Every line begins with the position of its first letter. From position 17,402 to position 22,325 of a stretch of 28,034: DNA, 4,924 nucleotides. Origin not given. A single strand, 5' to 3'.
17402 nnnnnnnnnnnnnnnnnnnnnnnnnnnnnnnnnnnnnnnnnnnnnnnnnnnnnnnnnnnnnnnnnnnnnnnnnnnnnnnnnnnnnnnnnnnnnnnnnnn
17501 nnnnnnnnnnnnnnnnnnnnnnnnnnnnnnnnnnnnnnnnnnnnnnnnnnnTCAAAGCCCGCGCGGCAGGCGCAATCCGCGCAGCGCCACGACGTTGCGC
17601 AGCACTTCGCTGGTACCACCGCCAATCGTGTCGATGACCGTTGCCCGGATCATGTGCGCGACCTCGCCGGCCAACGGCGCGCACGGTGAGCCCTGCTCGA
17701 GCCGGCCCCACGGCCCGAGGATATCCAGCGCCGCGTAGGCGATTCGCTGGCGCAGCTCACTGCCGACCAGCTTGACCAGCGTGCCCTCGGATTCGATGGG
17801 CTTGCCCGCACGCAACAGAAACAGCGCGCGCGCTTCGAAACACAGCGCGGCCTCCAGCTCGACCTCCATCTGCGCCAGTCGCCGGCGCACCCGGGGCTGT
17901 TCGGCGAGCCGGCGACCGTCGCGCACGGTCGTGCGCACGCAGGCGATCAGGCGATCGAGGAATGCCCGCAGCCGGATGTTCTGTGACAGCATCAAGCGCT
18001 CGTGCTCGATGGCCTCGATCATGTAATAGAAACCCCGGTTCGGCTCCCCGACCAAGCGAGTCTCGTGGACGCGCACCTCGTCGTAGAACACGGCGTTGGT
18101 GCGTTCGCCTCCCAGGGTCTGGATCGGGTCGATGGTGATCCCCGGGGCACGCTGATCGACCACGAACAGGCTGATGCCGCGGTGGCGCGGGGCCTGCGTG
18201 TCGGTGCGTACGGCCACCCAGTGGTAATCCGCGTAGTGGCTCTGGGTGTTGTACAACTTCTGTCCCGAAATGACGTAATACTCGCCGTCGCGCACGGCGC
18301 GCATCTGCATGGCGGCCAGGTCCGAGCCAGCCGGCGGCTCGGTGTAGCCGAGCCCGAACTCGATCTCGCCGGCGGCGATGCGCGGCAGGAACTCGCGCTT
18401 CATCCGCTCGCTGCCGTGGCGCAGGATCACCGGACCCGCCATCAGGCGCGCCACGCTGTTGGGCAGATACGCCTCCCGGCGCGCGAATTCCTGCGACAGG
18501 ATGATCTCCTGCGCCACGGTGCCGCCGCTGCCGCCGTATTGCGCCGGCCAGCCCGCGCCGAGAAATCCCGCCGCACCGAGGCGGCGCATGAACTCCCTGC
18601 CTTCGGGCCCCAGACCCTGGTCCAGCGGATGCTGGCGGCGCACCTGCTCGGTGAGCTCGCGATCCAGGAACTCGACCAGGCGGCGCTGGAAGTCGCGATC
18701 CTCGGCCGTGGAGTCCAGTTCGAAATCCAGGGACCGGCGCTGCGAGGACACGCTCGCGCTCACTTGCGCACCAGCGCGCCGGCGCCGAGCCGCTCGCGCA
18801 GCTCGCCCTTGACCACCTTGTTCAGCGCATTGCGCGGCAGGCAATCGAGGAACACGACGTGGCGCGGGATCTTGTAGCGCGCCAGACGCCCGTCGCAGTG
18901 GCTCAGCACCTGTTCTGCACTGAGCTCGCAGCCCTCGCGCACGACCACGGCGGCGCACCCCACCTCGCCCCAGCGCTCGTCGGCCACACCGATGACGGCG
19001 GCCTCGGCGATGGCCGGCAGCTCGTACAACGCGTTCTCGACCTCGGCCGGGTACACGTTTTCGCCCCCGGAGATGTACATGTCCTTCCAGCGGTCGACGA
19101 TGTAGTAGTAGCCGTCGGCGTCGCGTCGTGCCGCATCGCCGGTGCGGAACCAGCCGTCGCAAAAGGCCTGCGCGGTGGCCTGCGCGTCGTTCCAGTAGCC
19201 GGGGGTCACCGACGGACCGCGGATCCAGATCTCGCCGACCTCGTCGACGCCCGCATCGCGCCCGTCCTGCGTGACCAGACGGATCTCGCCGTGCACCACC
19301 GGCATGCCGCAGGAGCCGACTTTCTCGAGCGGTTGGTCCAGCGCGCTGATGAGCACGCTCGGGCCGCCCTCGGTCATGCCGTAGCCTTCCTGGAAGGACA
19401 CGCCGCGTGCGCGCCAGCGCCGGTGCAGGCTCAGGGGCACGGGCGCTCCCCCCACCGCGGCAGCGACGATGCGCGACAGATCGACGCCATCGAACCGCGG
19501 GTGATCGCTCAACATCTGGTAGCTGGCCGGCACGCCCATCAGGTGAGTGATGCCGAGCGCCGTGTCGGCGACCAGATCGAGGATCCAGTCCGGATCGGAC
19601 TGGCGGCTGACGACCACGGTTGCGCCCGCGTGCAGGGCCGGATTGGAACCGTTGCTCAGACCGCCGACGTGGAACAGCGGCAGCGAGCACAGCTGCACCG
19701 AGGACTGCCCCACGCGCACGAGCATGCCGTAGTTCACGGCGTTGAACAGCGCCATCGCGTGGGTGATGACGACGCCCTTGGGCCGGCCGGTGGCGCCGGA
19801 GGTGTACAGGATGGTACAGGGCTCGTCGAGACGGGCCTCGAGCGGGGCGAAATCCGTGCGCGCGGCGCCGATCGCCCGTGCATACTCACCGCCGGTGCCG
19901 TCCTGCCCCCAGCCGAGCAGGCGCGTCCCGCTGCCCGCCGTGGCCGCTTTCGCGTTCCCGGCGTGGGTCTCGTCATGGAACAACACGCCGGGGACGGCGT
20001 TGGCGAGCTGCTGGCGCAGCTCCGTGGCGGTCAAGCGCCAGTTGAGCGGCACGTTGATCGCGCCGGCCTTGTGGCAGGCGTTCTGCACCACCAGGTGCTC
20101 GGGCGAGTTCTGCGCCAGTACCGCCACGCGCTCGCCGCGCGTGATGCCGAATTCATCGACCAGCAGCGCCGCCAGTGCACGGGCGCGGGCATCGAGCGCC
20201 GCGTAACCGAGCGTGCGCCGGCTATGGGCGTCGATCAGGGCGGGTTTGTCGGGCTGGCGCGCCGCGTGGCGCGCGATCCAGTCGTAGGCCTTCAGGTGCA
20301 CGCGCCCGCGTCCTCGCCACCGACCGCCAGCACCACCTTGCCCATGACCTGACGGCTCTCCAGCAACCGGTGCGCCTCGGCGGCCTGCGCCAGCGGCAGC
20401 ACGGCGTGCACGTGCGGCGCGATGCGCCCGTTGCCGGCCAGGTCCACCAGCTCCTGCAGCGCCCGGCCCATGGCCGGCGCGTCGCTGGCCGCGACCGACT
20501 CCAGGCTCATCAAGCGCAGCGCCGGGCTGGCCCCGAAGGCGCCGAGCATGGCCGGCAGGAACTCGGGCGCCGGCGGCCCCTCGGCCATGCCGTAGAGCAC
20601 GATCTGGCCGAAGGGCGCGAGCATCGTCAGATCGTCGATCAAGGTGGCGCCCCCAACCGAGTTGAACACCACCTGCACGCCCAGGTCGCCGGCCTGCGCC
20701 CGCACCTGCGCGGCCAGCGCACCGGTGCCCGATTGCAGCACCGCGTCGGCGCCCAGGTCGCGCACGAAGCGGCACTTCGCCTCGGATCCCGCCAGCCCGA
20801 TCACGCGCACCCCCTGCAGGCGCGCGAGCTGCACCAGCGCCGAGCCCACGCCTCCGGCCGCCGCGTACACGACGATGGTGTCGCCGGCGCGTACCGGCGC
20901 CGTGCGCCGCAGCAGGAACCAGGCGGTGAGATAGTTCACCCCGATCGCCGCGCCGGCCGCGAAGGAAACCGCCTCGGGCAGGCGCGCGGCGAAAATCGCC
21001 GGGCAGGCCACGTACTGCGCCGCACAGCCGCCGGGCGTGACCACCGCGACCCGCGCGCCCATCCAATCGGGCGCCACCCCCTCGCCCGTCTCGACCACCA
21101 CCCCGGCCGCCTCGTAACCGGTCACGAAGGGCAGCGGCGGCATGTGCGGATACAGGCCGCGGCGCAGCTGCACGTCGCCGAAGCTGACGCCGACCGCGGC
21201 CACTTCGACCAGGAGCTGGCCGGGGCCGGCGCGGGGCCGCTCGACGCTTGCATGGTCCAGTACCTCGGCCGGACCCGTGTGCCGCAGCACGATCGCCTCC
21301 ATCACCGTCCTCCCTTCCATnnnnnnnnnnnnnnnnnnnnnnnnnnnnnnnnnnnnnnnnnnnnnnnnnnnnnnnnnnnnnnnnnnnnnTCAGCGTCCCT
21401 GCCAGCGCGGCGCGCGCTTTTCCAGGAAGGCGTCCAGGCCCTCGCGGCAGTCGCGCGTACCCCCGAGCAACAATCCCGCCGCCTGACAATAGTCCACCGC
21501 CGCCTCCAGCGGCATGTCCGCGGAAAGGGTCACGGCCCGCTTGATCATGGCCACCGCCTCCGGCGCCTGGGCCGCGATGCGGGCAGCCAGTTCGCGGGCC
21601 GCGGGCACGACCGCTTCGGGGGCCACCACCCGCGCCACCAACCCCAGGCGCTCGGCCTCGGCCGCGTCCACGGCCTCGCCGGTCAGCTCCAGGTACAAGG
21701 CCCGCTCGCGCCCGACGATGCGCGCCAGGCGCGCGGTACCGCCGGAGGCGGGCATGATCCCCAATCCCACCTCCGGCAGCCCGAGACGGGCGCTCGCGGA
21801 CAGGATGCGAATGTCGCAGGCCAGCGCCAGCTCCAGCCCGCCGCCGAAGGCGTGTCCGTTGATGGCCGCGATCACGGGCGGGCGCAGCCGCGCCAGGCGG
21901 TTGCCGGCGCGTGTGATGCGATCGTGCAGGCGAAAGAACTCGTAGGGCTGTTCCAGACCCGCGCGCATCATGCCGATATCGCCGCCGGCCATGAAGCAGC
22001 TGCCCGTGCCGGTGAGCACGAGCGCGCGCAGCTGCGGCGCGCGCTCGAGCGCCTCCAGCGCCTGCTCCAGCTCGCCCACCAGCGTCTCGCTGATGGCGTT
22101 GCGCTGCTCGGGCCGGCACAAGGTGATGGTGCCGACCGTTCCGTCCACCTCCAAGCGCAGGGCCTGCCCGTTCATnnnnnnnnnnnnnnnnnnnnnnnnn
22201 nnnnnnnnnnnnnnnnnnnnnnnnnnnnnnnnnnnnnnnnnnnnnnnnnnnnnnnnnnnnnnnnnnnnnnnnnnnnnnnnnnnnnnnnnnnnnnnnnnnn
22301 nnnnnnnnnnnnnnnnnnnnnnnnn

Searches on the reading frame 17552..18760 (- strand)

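Call 30: search_protein_families(library=ncbifam, proteins=[window:17552-18760:-], max_evalue=0.00001)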
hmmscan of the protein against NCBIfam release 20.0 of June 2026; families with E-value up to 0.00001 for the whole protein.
window:17552-18760:- (402 aa): 17 families
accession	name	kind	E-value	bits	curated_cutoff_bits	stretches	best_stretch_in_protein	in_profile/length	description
TIGR03204.1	pimC_large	equivalog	9.7e-50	169.6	623.85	1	53-352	41-343/395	pimeloyl-CoA dehydrogenase large subunit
NF042972.1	AcrlCoAredClosAcrC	equivalog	3.5e-43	147.7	640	1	55-392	39-373/378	acryloyl-CoA reductase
TIGR03207.1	cyc_hxne_CoA_dh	equivalog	3.9e-35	121.3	575.35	1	55-391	35-367/372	cyclohexanecarboxyl-CoA dehydrogenase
NF045652.1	ProlPCPDhRedW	equivalog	4.5e-33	114.6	650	1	22-396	5-373/376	L-prolyl-[peptidyl-carrier protein] dehydrogenase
NF008997.0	PRK12341.1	equivalog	7.2e-33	114.2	537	1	18-390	6-371/382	acyl-CoA dehydrogenase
NF045552.1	GlutCoADH_Des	equivalog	2.9e-31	109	470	1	55-353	40-345/387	glutaryl-CoA dehydrogenase Acd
NF042439.1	SulpropCoADesulf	equivalog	3e-29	101.9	600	1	58-394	30-369/379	3-sulfinopropanoyl-CoA desulfinase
NF053553.1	prodigi_MBC_PigA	equivalog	7.2e-28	97.8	500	1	56-353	40-345/381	prodigiosin MBC biosynthesis dehydrogenase PigA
NF043006.1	CyhCrbnylCoADH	equivalog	4.2e-26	91.8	650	1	55-391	38-371/380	cyclohexane-1-carbonyl-CoA dehydrogenase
NF058590.1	AcCoDHFadEBacil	equivalog_domain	2.3e-22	79.3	600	1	19-301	23-305/586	acyl-CoA dehydrogenase FadE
NF002885.1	PRK03354.1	equivalog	1.2e-17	64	540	1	106-386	90-364/378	crotonobetainyl-CoA dehydrogenase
TIGR03203.1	pimD_small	equivalog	6.5e-13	48.5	652.7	1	55-260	40-245/378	pimeloyl-CoA dehydrogenase small subunit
TIGR04022.1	sulfur_SfnB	equivalog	2.2e-10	40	430.9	1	59-239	40-217/391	SfnB family sulfur acquisition oxidoreductase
NF052270.1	Staph_DH_FadE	equivalog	1.3e-09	37.3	600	1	112-334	117-340/400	acyl-CoA dehydrogenase FadE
NF049984.1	Rv1679_FadE16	equivalog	4.8e-09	35.9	600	1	58-312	30-289/371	Rv1679 family acyl-CoA dehydrogenase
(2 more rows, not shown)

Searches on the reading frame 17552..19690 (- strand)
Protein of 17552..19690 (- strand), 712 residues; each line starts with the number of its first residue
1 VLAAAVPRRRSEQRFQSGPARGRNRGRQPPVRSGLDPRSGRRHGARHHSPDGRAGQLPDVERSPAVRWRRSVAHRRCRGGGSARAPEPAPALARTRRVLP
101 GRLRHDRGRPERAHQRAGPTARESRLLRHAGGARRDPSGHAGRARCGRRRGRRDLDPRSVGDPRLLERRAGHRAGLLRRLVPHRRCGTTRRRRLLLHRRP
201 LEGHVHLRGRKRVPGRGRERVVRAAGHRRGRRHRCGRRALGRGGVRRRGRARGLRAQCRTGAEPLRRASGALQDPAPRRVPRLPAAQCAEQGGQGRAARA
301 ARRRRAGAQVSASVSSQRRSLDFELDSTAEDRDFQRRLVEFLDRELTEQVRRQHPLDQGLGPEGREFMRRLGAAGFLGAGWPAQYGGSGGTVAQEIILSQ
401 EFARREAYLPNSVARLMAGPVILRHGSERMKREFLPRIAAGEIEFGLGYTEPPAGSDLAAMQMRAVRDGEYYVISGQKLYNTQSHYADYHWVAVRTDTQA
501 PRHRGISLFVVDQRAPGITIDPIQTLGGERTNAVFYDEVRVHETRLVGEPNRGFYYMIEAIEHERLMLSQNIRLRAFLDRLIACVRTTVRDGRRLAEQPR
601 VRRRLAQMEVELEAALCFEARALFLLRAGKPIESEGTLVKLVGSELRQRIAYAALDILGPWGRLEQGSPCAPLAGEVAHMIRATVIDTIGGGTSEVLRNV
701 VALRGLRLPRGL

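Call 11: search_protein_families(library=pfam, proteins=[window:17552-19690:-])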
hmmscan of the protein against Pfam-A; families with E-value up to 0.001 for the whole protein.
window:17552-19690:- (712 aa): 3 families
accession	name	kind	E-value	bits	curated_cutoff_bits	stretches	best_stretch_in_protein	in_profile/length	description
PF00441.29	Acyl-CoA_dh_1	-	3.4e-26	92.6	22.4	1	551-704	1-148/150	Acyl-CoA dehydrogenase, C-terminal domain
PF02771.21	Acyl-CoA_dh_N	-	9.6e-19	68.3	22.9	1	328-442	1-113/113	Acyl-CoA dehydrogenase, N-terminal domain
PF02770.24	Acyl-CoA_dh_M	-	1.3e-18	67.4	33.3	1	447-530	2-85/97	Acyl-CoA dehydrogenase, middle domain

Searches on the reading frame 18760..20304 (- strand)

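Call 30: search_protein_families(library=ncbifam, proteins=[window:18760-20304:-], max_evalue=0.00001)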
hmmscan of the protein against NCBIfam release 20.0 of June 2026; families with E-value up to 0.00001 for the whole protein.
window:18760-20304:- (514 aa): 105 families (the best 25 are shown)
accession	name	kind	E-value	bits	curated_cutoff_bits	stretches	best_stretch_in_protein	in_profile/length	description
NF006572.0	PRK09088.1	equivalog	6.3e-138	460.5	696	1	7-508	4-489/491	acyl-CoA synthetase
NF004837.0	PRK06187.1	subfamily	1.1e-129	433.1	476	1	5-509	9-525/531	long-chain-fatty-acid--CoA ligase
NF005307.0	PRK06839.1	equivalog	9.9e-125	417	748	1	7-504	6-491/496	o-succinylbenzoate--CoA ligase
NF006182.0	PRK08316.1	subfamily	3.1e-112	375.7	663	1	8-506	15-517/523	fatty acyl-CoA synthetase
NF052269.1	Staph_lig_FadD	equivalog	3.2e-109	365.5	650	1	7-504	3-491/499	long-chain-fatty-acid--CoA ligase FadD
NF005702.0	PRK07514.1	subfamily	1.5e-104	350.2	558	1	7-505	6-499/506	malonyl-CoA synthase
NF005801.1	PRK07656.1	equivalog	5.5e-103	345.3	657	1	10-503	7-500/500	FadD3 family acyl-CoA ligase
NF005676.0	PRK07470.1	equivalog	3.4e-97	326.3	774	1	10-508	26-531/544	acyl-CoA synthetase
NF002966.0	PRK03640.1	equivalog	1.4e-96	324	556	1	7-505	5-479/483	o-succinylbenzoate--CoA ligase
NF004797.0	PRK06145.1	equivalog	2.6e-96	322.9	850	1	8-506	6-495/499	acyl-CoA synthetase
NF005857.1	PRK07786.1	exception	3.7e-93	312.8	733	1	10-507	15-513/513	fatty-acid--CoA ligase FadD5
NF006181.0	PRK08314.1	subfamily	9e-92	308.1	705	2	149-505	193-553/563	long-chain-fatty-acid--CoA ligase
NF004114.0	PRK05605.1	equivalog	3.6e-91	306.2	766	2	155-506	216-569/575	long-chain-fatty-acid--CoA ligase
NF009233.0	PRK12583.1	subfamily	5.7e-87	292.4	832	2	157-505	198-549/558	fatty acid CoA ligase family protein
TIGR01923.1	menE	equivalog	2.8e-86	290.1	330.15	1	34-499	2-439/442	o-succinylbenzoate--CoA ligase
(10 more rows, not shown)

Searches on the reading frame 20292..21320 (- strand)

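Call 11: search_protein_families(library=pfam, proteins=[window:20292-21320:-])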
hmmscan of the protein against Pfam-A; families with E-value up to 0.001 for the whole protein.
window:20292-21320:- (342 aa): 3 families
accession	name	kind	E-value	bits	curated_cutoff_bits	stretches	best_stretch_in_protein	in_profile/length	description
PF13602.12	ADH_zinc_N_2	-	4.6e-22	79.8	27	1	189-331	1-134/134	Zinc-binding dehydrogenase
PF00107.32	ADH_zinc_N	-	3.4e-21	76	31.8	1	157-251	1-96/129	Zinc-binding dehydrogenase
PF08240.17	ADH_N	-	4.3e-13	49.9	23.5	1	32-115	1-103/104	Alcohol dehydrogenase GroES-like domain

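Call 30: search_protein_families(library=ncbifam, proteins=[window:20292-21320:-], max_evalue=0.00001)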
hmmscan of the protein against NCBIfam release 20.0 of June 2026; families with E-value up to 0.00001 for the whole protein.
window:20292-21320:- (342 aa): 22 families
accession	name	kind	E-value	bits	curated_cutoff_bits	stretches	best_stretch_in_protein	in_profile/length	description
TIGR02824.1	quinone_pig3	subfamily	3.4e-61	207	296.8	1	7-332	1-324/325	putative NAD(P)H quinone oxidoreductase, PIG3 family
NF008024.0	PRK10754.1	subfamily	1.5e-42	145.8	348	1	10-331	5-325/327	NADPH:quinone reductase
NF041183.1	Pks2_ls1_myc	equivalog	1.6e-41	141.3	2400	1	12-334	1411-1730/2086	sulfolipid-1 biosynthesis phthioceranic/hydroxyphthioceranic acid synthase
NF010344.0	PRK13771.1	subfamily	1.2e-26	93.5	349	2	99-332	117-332/334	putative alcohol dehydrogenase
TIGR02817.1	adh_fam_1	subfamily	3.6e-26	92.4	284.05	1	19-332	15-334/336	zinc-binding alcohol dehydrogenase family protein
NF041172.1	AcrlCoa_red_Thmprot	equivalog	7.6e-26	90.8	500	2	137-331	155-332/334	acryloyl-CoA reductase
NF058644.1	CurcmRedCuraProt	equivalog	8.2e-24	84.3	440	1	117-334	114-334/336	NADPH-dependent curcumin/dihydrocurcumin reductase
TIGR01751.1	crot-CoA-red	equivalog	1.4e-19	70.1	378.55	1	96-198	138-242/398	crotonyl-CoA carboxylase/reductase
TIGR02823.1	oxido_YhdH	subfamily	1.1e-17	63.9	297.25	1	25-251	18-249/324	acrylyl-CoA reductase family protein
TIGR02825.1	B4_12hDH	equivalog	2e-17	63.6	579.85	1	118-244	114-239/327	leukotriene B4 12-hydroxydehydrogenase/15-oxo-prostaglandin 13-reductase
TIGR03451.1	mycoS_dep_FDH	equivalog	1.3e-13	50.6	512.9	2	132-247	163-279/358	S-(hydroxymethyl)mycothiol dehydrogenase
NF006940.0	PRK09422.1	equivalog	5.7e-13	48.5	344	1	98-245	115-261/338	alcohol dehydrogenase AdhP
TIGR03989.1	Rxyl_3153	subfamily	2.9e-12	46.5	440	1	10-88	5-80/370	NDMA-dependent alcohol dehydrogenase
NF047908.1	AldhRedAhr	equivalog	7.8e-12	44.7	470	1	93-331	115-333/335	NADPH-dependent aldehyde reductase Ahr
NF007489.0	PRK10083.1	equivalog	1.7e-11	43.7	376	1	98-249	115-264/339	Zn-dependent oxidoreductase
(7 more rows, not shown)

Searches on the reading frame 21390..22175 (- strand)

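Call 11: search_protein_families(library=pfam, proteins=[window:21390-22175:-])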
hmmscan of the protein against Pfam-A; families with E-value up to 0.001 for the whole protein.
window:21390-22175:- (261 aa): 2 families
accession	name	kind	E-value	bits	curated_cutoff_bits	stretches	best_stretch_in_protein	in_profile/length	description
PF00378.25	ECH_1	-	5.3e-63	213.1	27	1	11-260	3-250/251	Enoyl-CoA hydratase/isomerase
PF16113.10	ECH_2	-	8.4e-34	118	27.2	1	14-190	1-178/335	Enoyl-CoA hydratase/isomerase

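Call 30: search_protein_families(library=ncbifam, proteins=[window:21390-22175:-], max_evalue=0.00001)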
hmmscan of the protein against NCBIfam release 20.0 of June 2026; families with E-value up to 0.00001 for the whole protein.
window:21390-22175:- (261 aa): 73 families (the best 25 are shown)
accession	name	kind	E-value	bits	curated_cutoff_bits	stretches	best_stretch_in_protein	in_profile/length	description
NF051848.1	EnCoAHydtEchA19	equivalog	1.9e-68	230.8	400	1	7-261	3-258/258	enoyl-CoA hydratase EchA19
NF006007.0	PRK08138.1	subfamily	2.4e-66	223.8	355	1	13-261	17-261/261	enoyl-CoA hydratase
NF004517.0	PRK05862.1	equivalog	2e-63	214.3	396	1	5-259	5-255/257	enoyl-CoA hydratase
NF004475.0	PRK05809.1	subfamily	9.6e-62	208.8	394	1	4-260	4-259/260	short-chain-enoyl-CoA hydratase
NF007239.0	PRK09674.1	equivalog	1.6e-61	208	371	1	11-261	11-257/257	2,3-dehydroadipyl-CoA hydratase PaaF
NF006699.0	PRK09245.1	subfamily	3.7e-60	203.4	354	1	5-260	4-265/266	crotonase/enoyl-CoA hydratase family protein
NF005802.0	PRK07657.1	equivalog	1.3e-59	201.8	363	1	11-260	11-259/260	enoyl-CoA hydratase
NF006566.0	PRK09076.1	subfamily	5.4e-57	193.4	286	1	4-259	5-258/260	enoyl-CoA hydratase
NF005803.0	PRK07658.1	equivalog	1.5e-56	191.7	313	1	5-261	3-257/257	enoyl-CoA hydratase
NF006100.0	PRK08252.1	subfamily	5.8e-55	186.6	282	1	5-261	4-254/254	crotonase/enoyl-CoA hydratase family protein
NF004634.0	PRK05980.1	equivalog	2.2e-54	184.6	375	1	7-260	6-262/263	crotonase/enoyl-CoA hydratase family protein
NF005073.0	PRK06495.1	subfamily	2.1e-53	181.3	296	1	4-261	4-257/257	enoyl-CoA hydratase/isomerase family protein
NF004840.0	PRK06190.1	equivalog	3.8e-53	180.7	253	1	4-227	4-225/260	enoyl-CoA hydratase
NF006008.0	PRK08139.1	equivalog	7e-51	173.3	313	1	5-260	12-265/266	enoyl-CoA hydratase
NF006109.0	PRK08260.1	subfamily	8.7e-51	172.9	320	1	4-260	4-277/296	enoyl-CoA hydratase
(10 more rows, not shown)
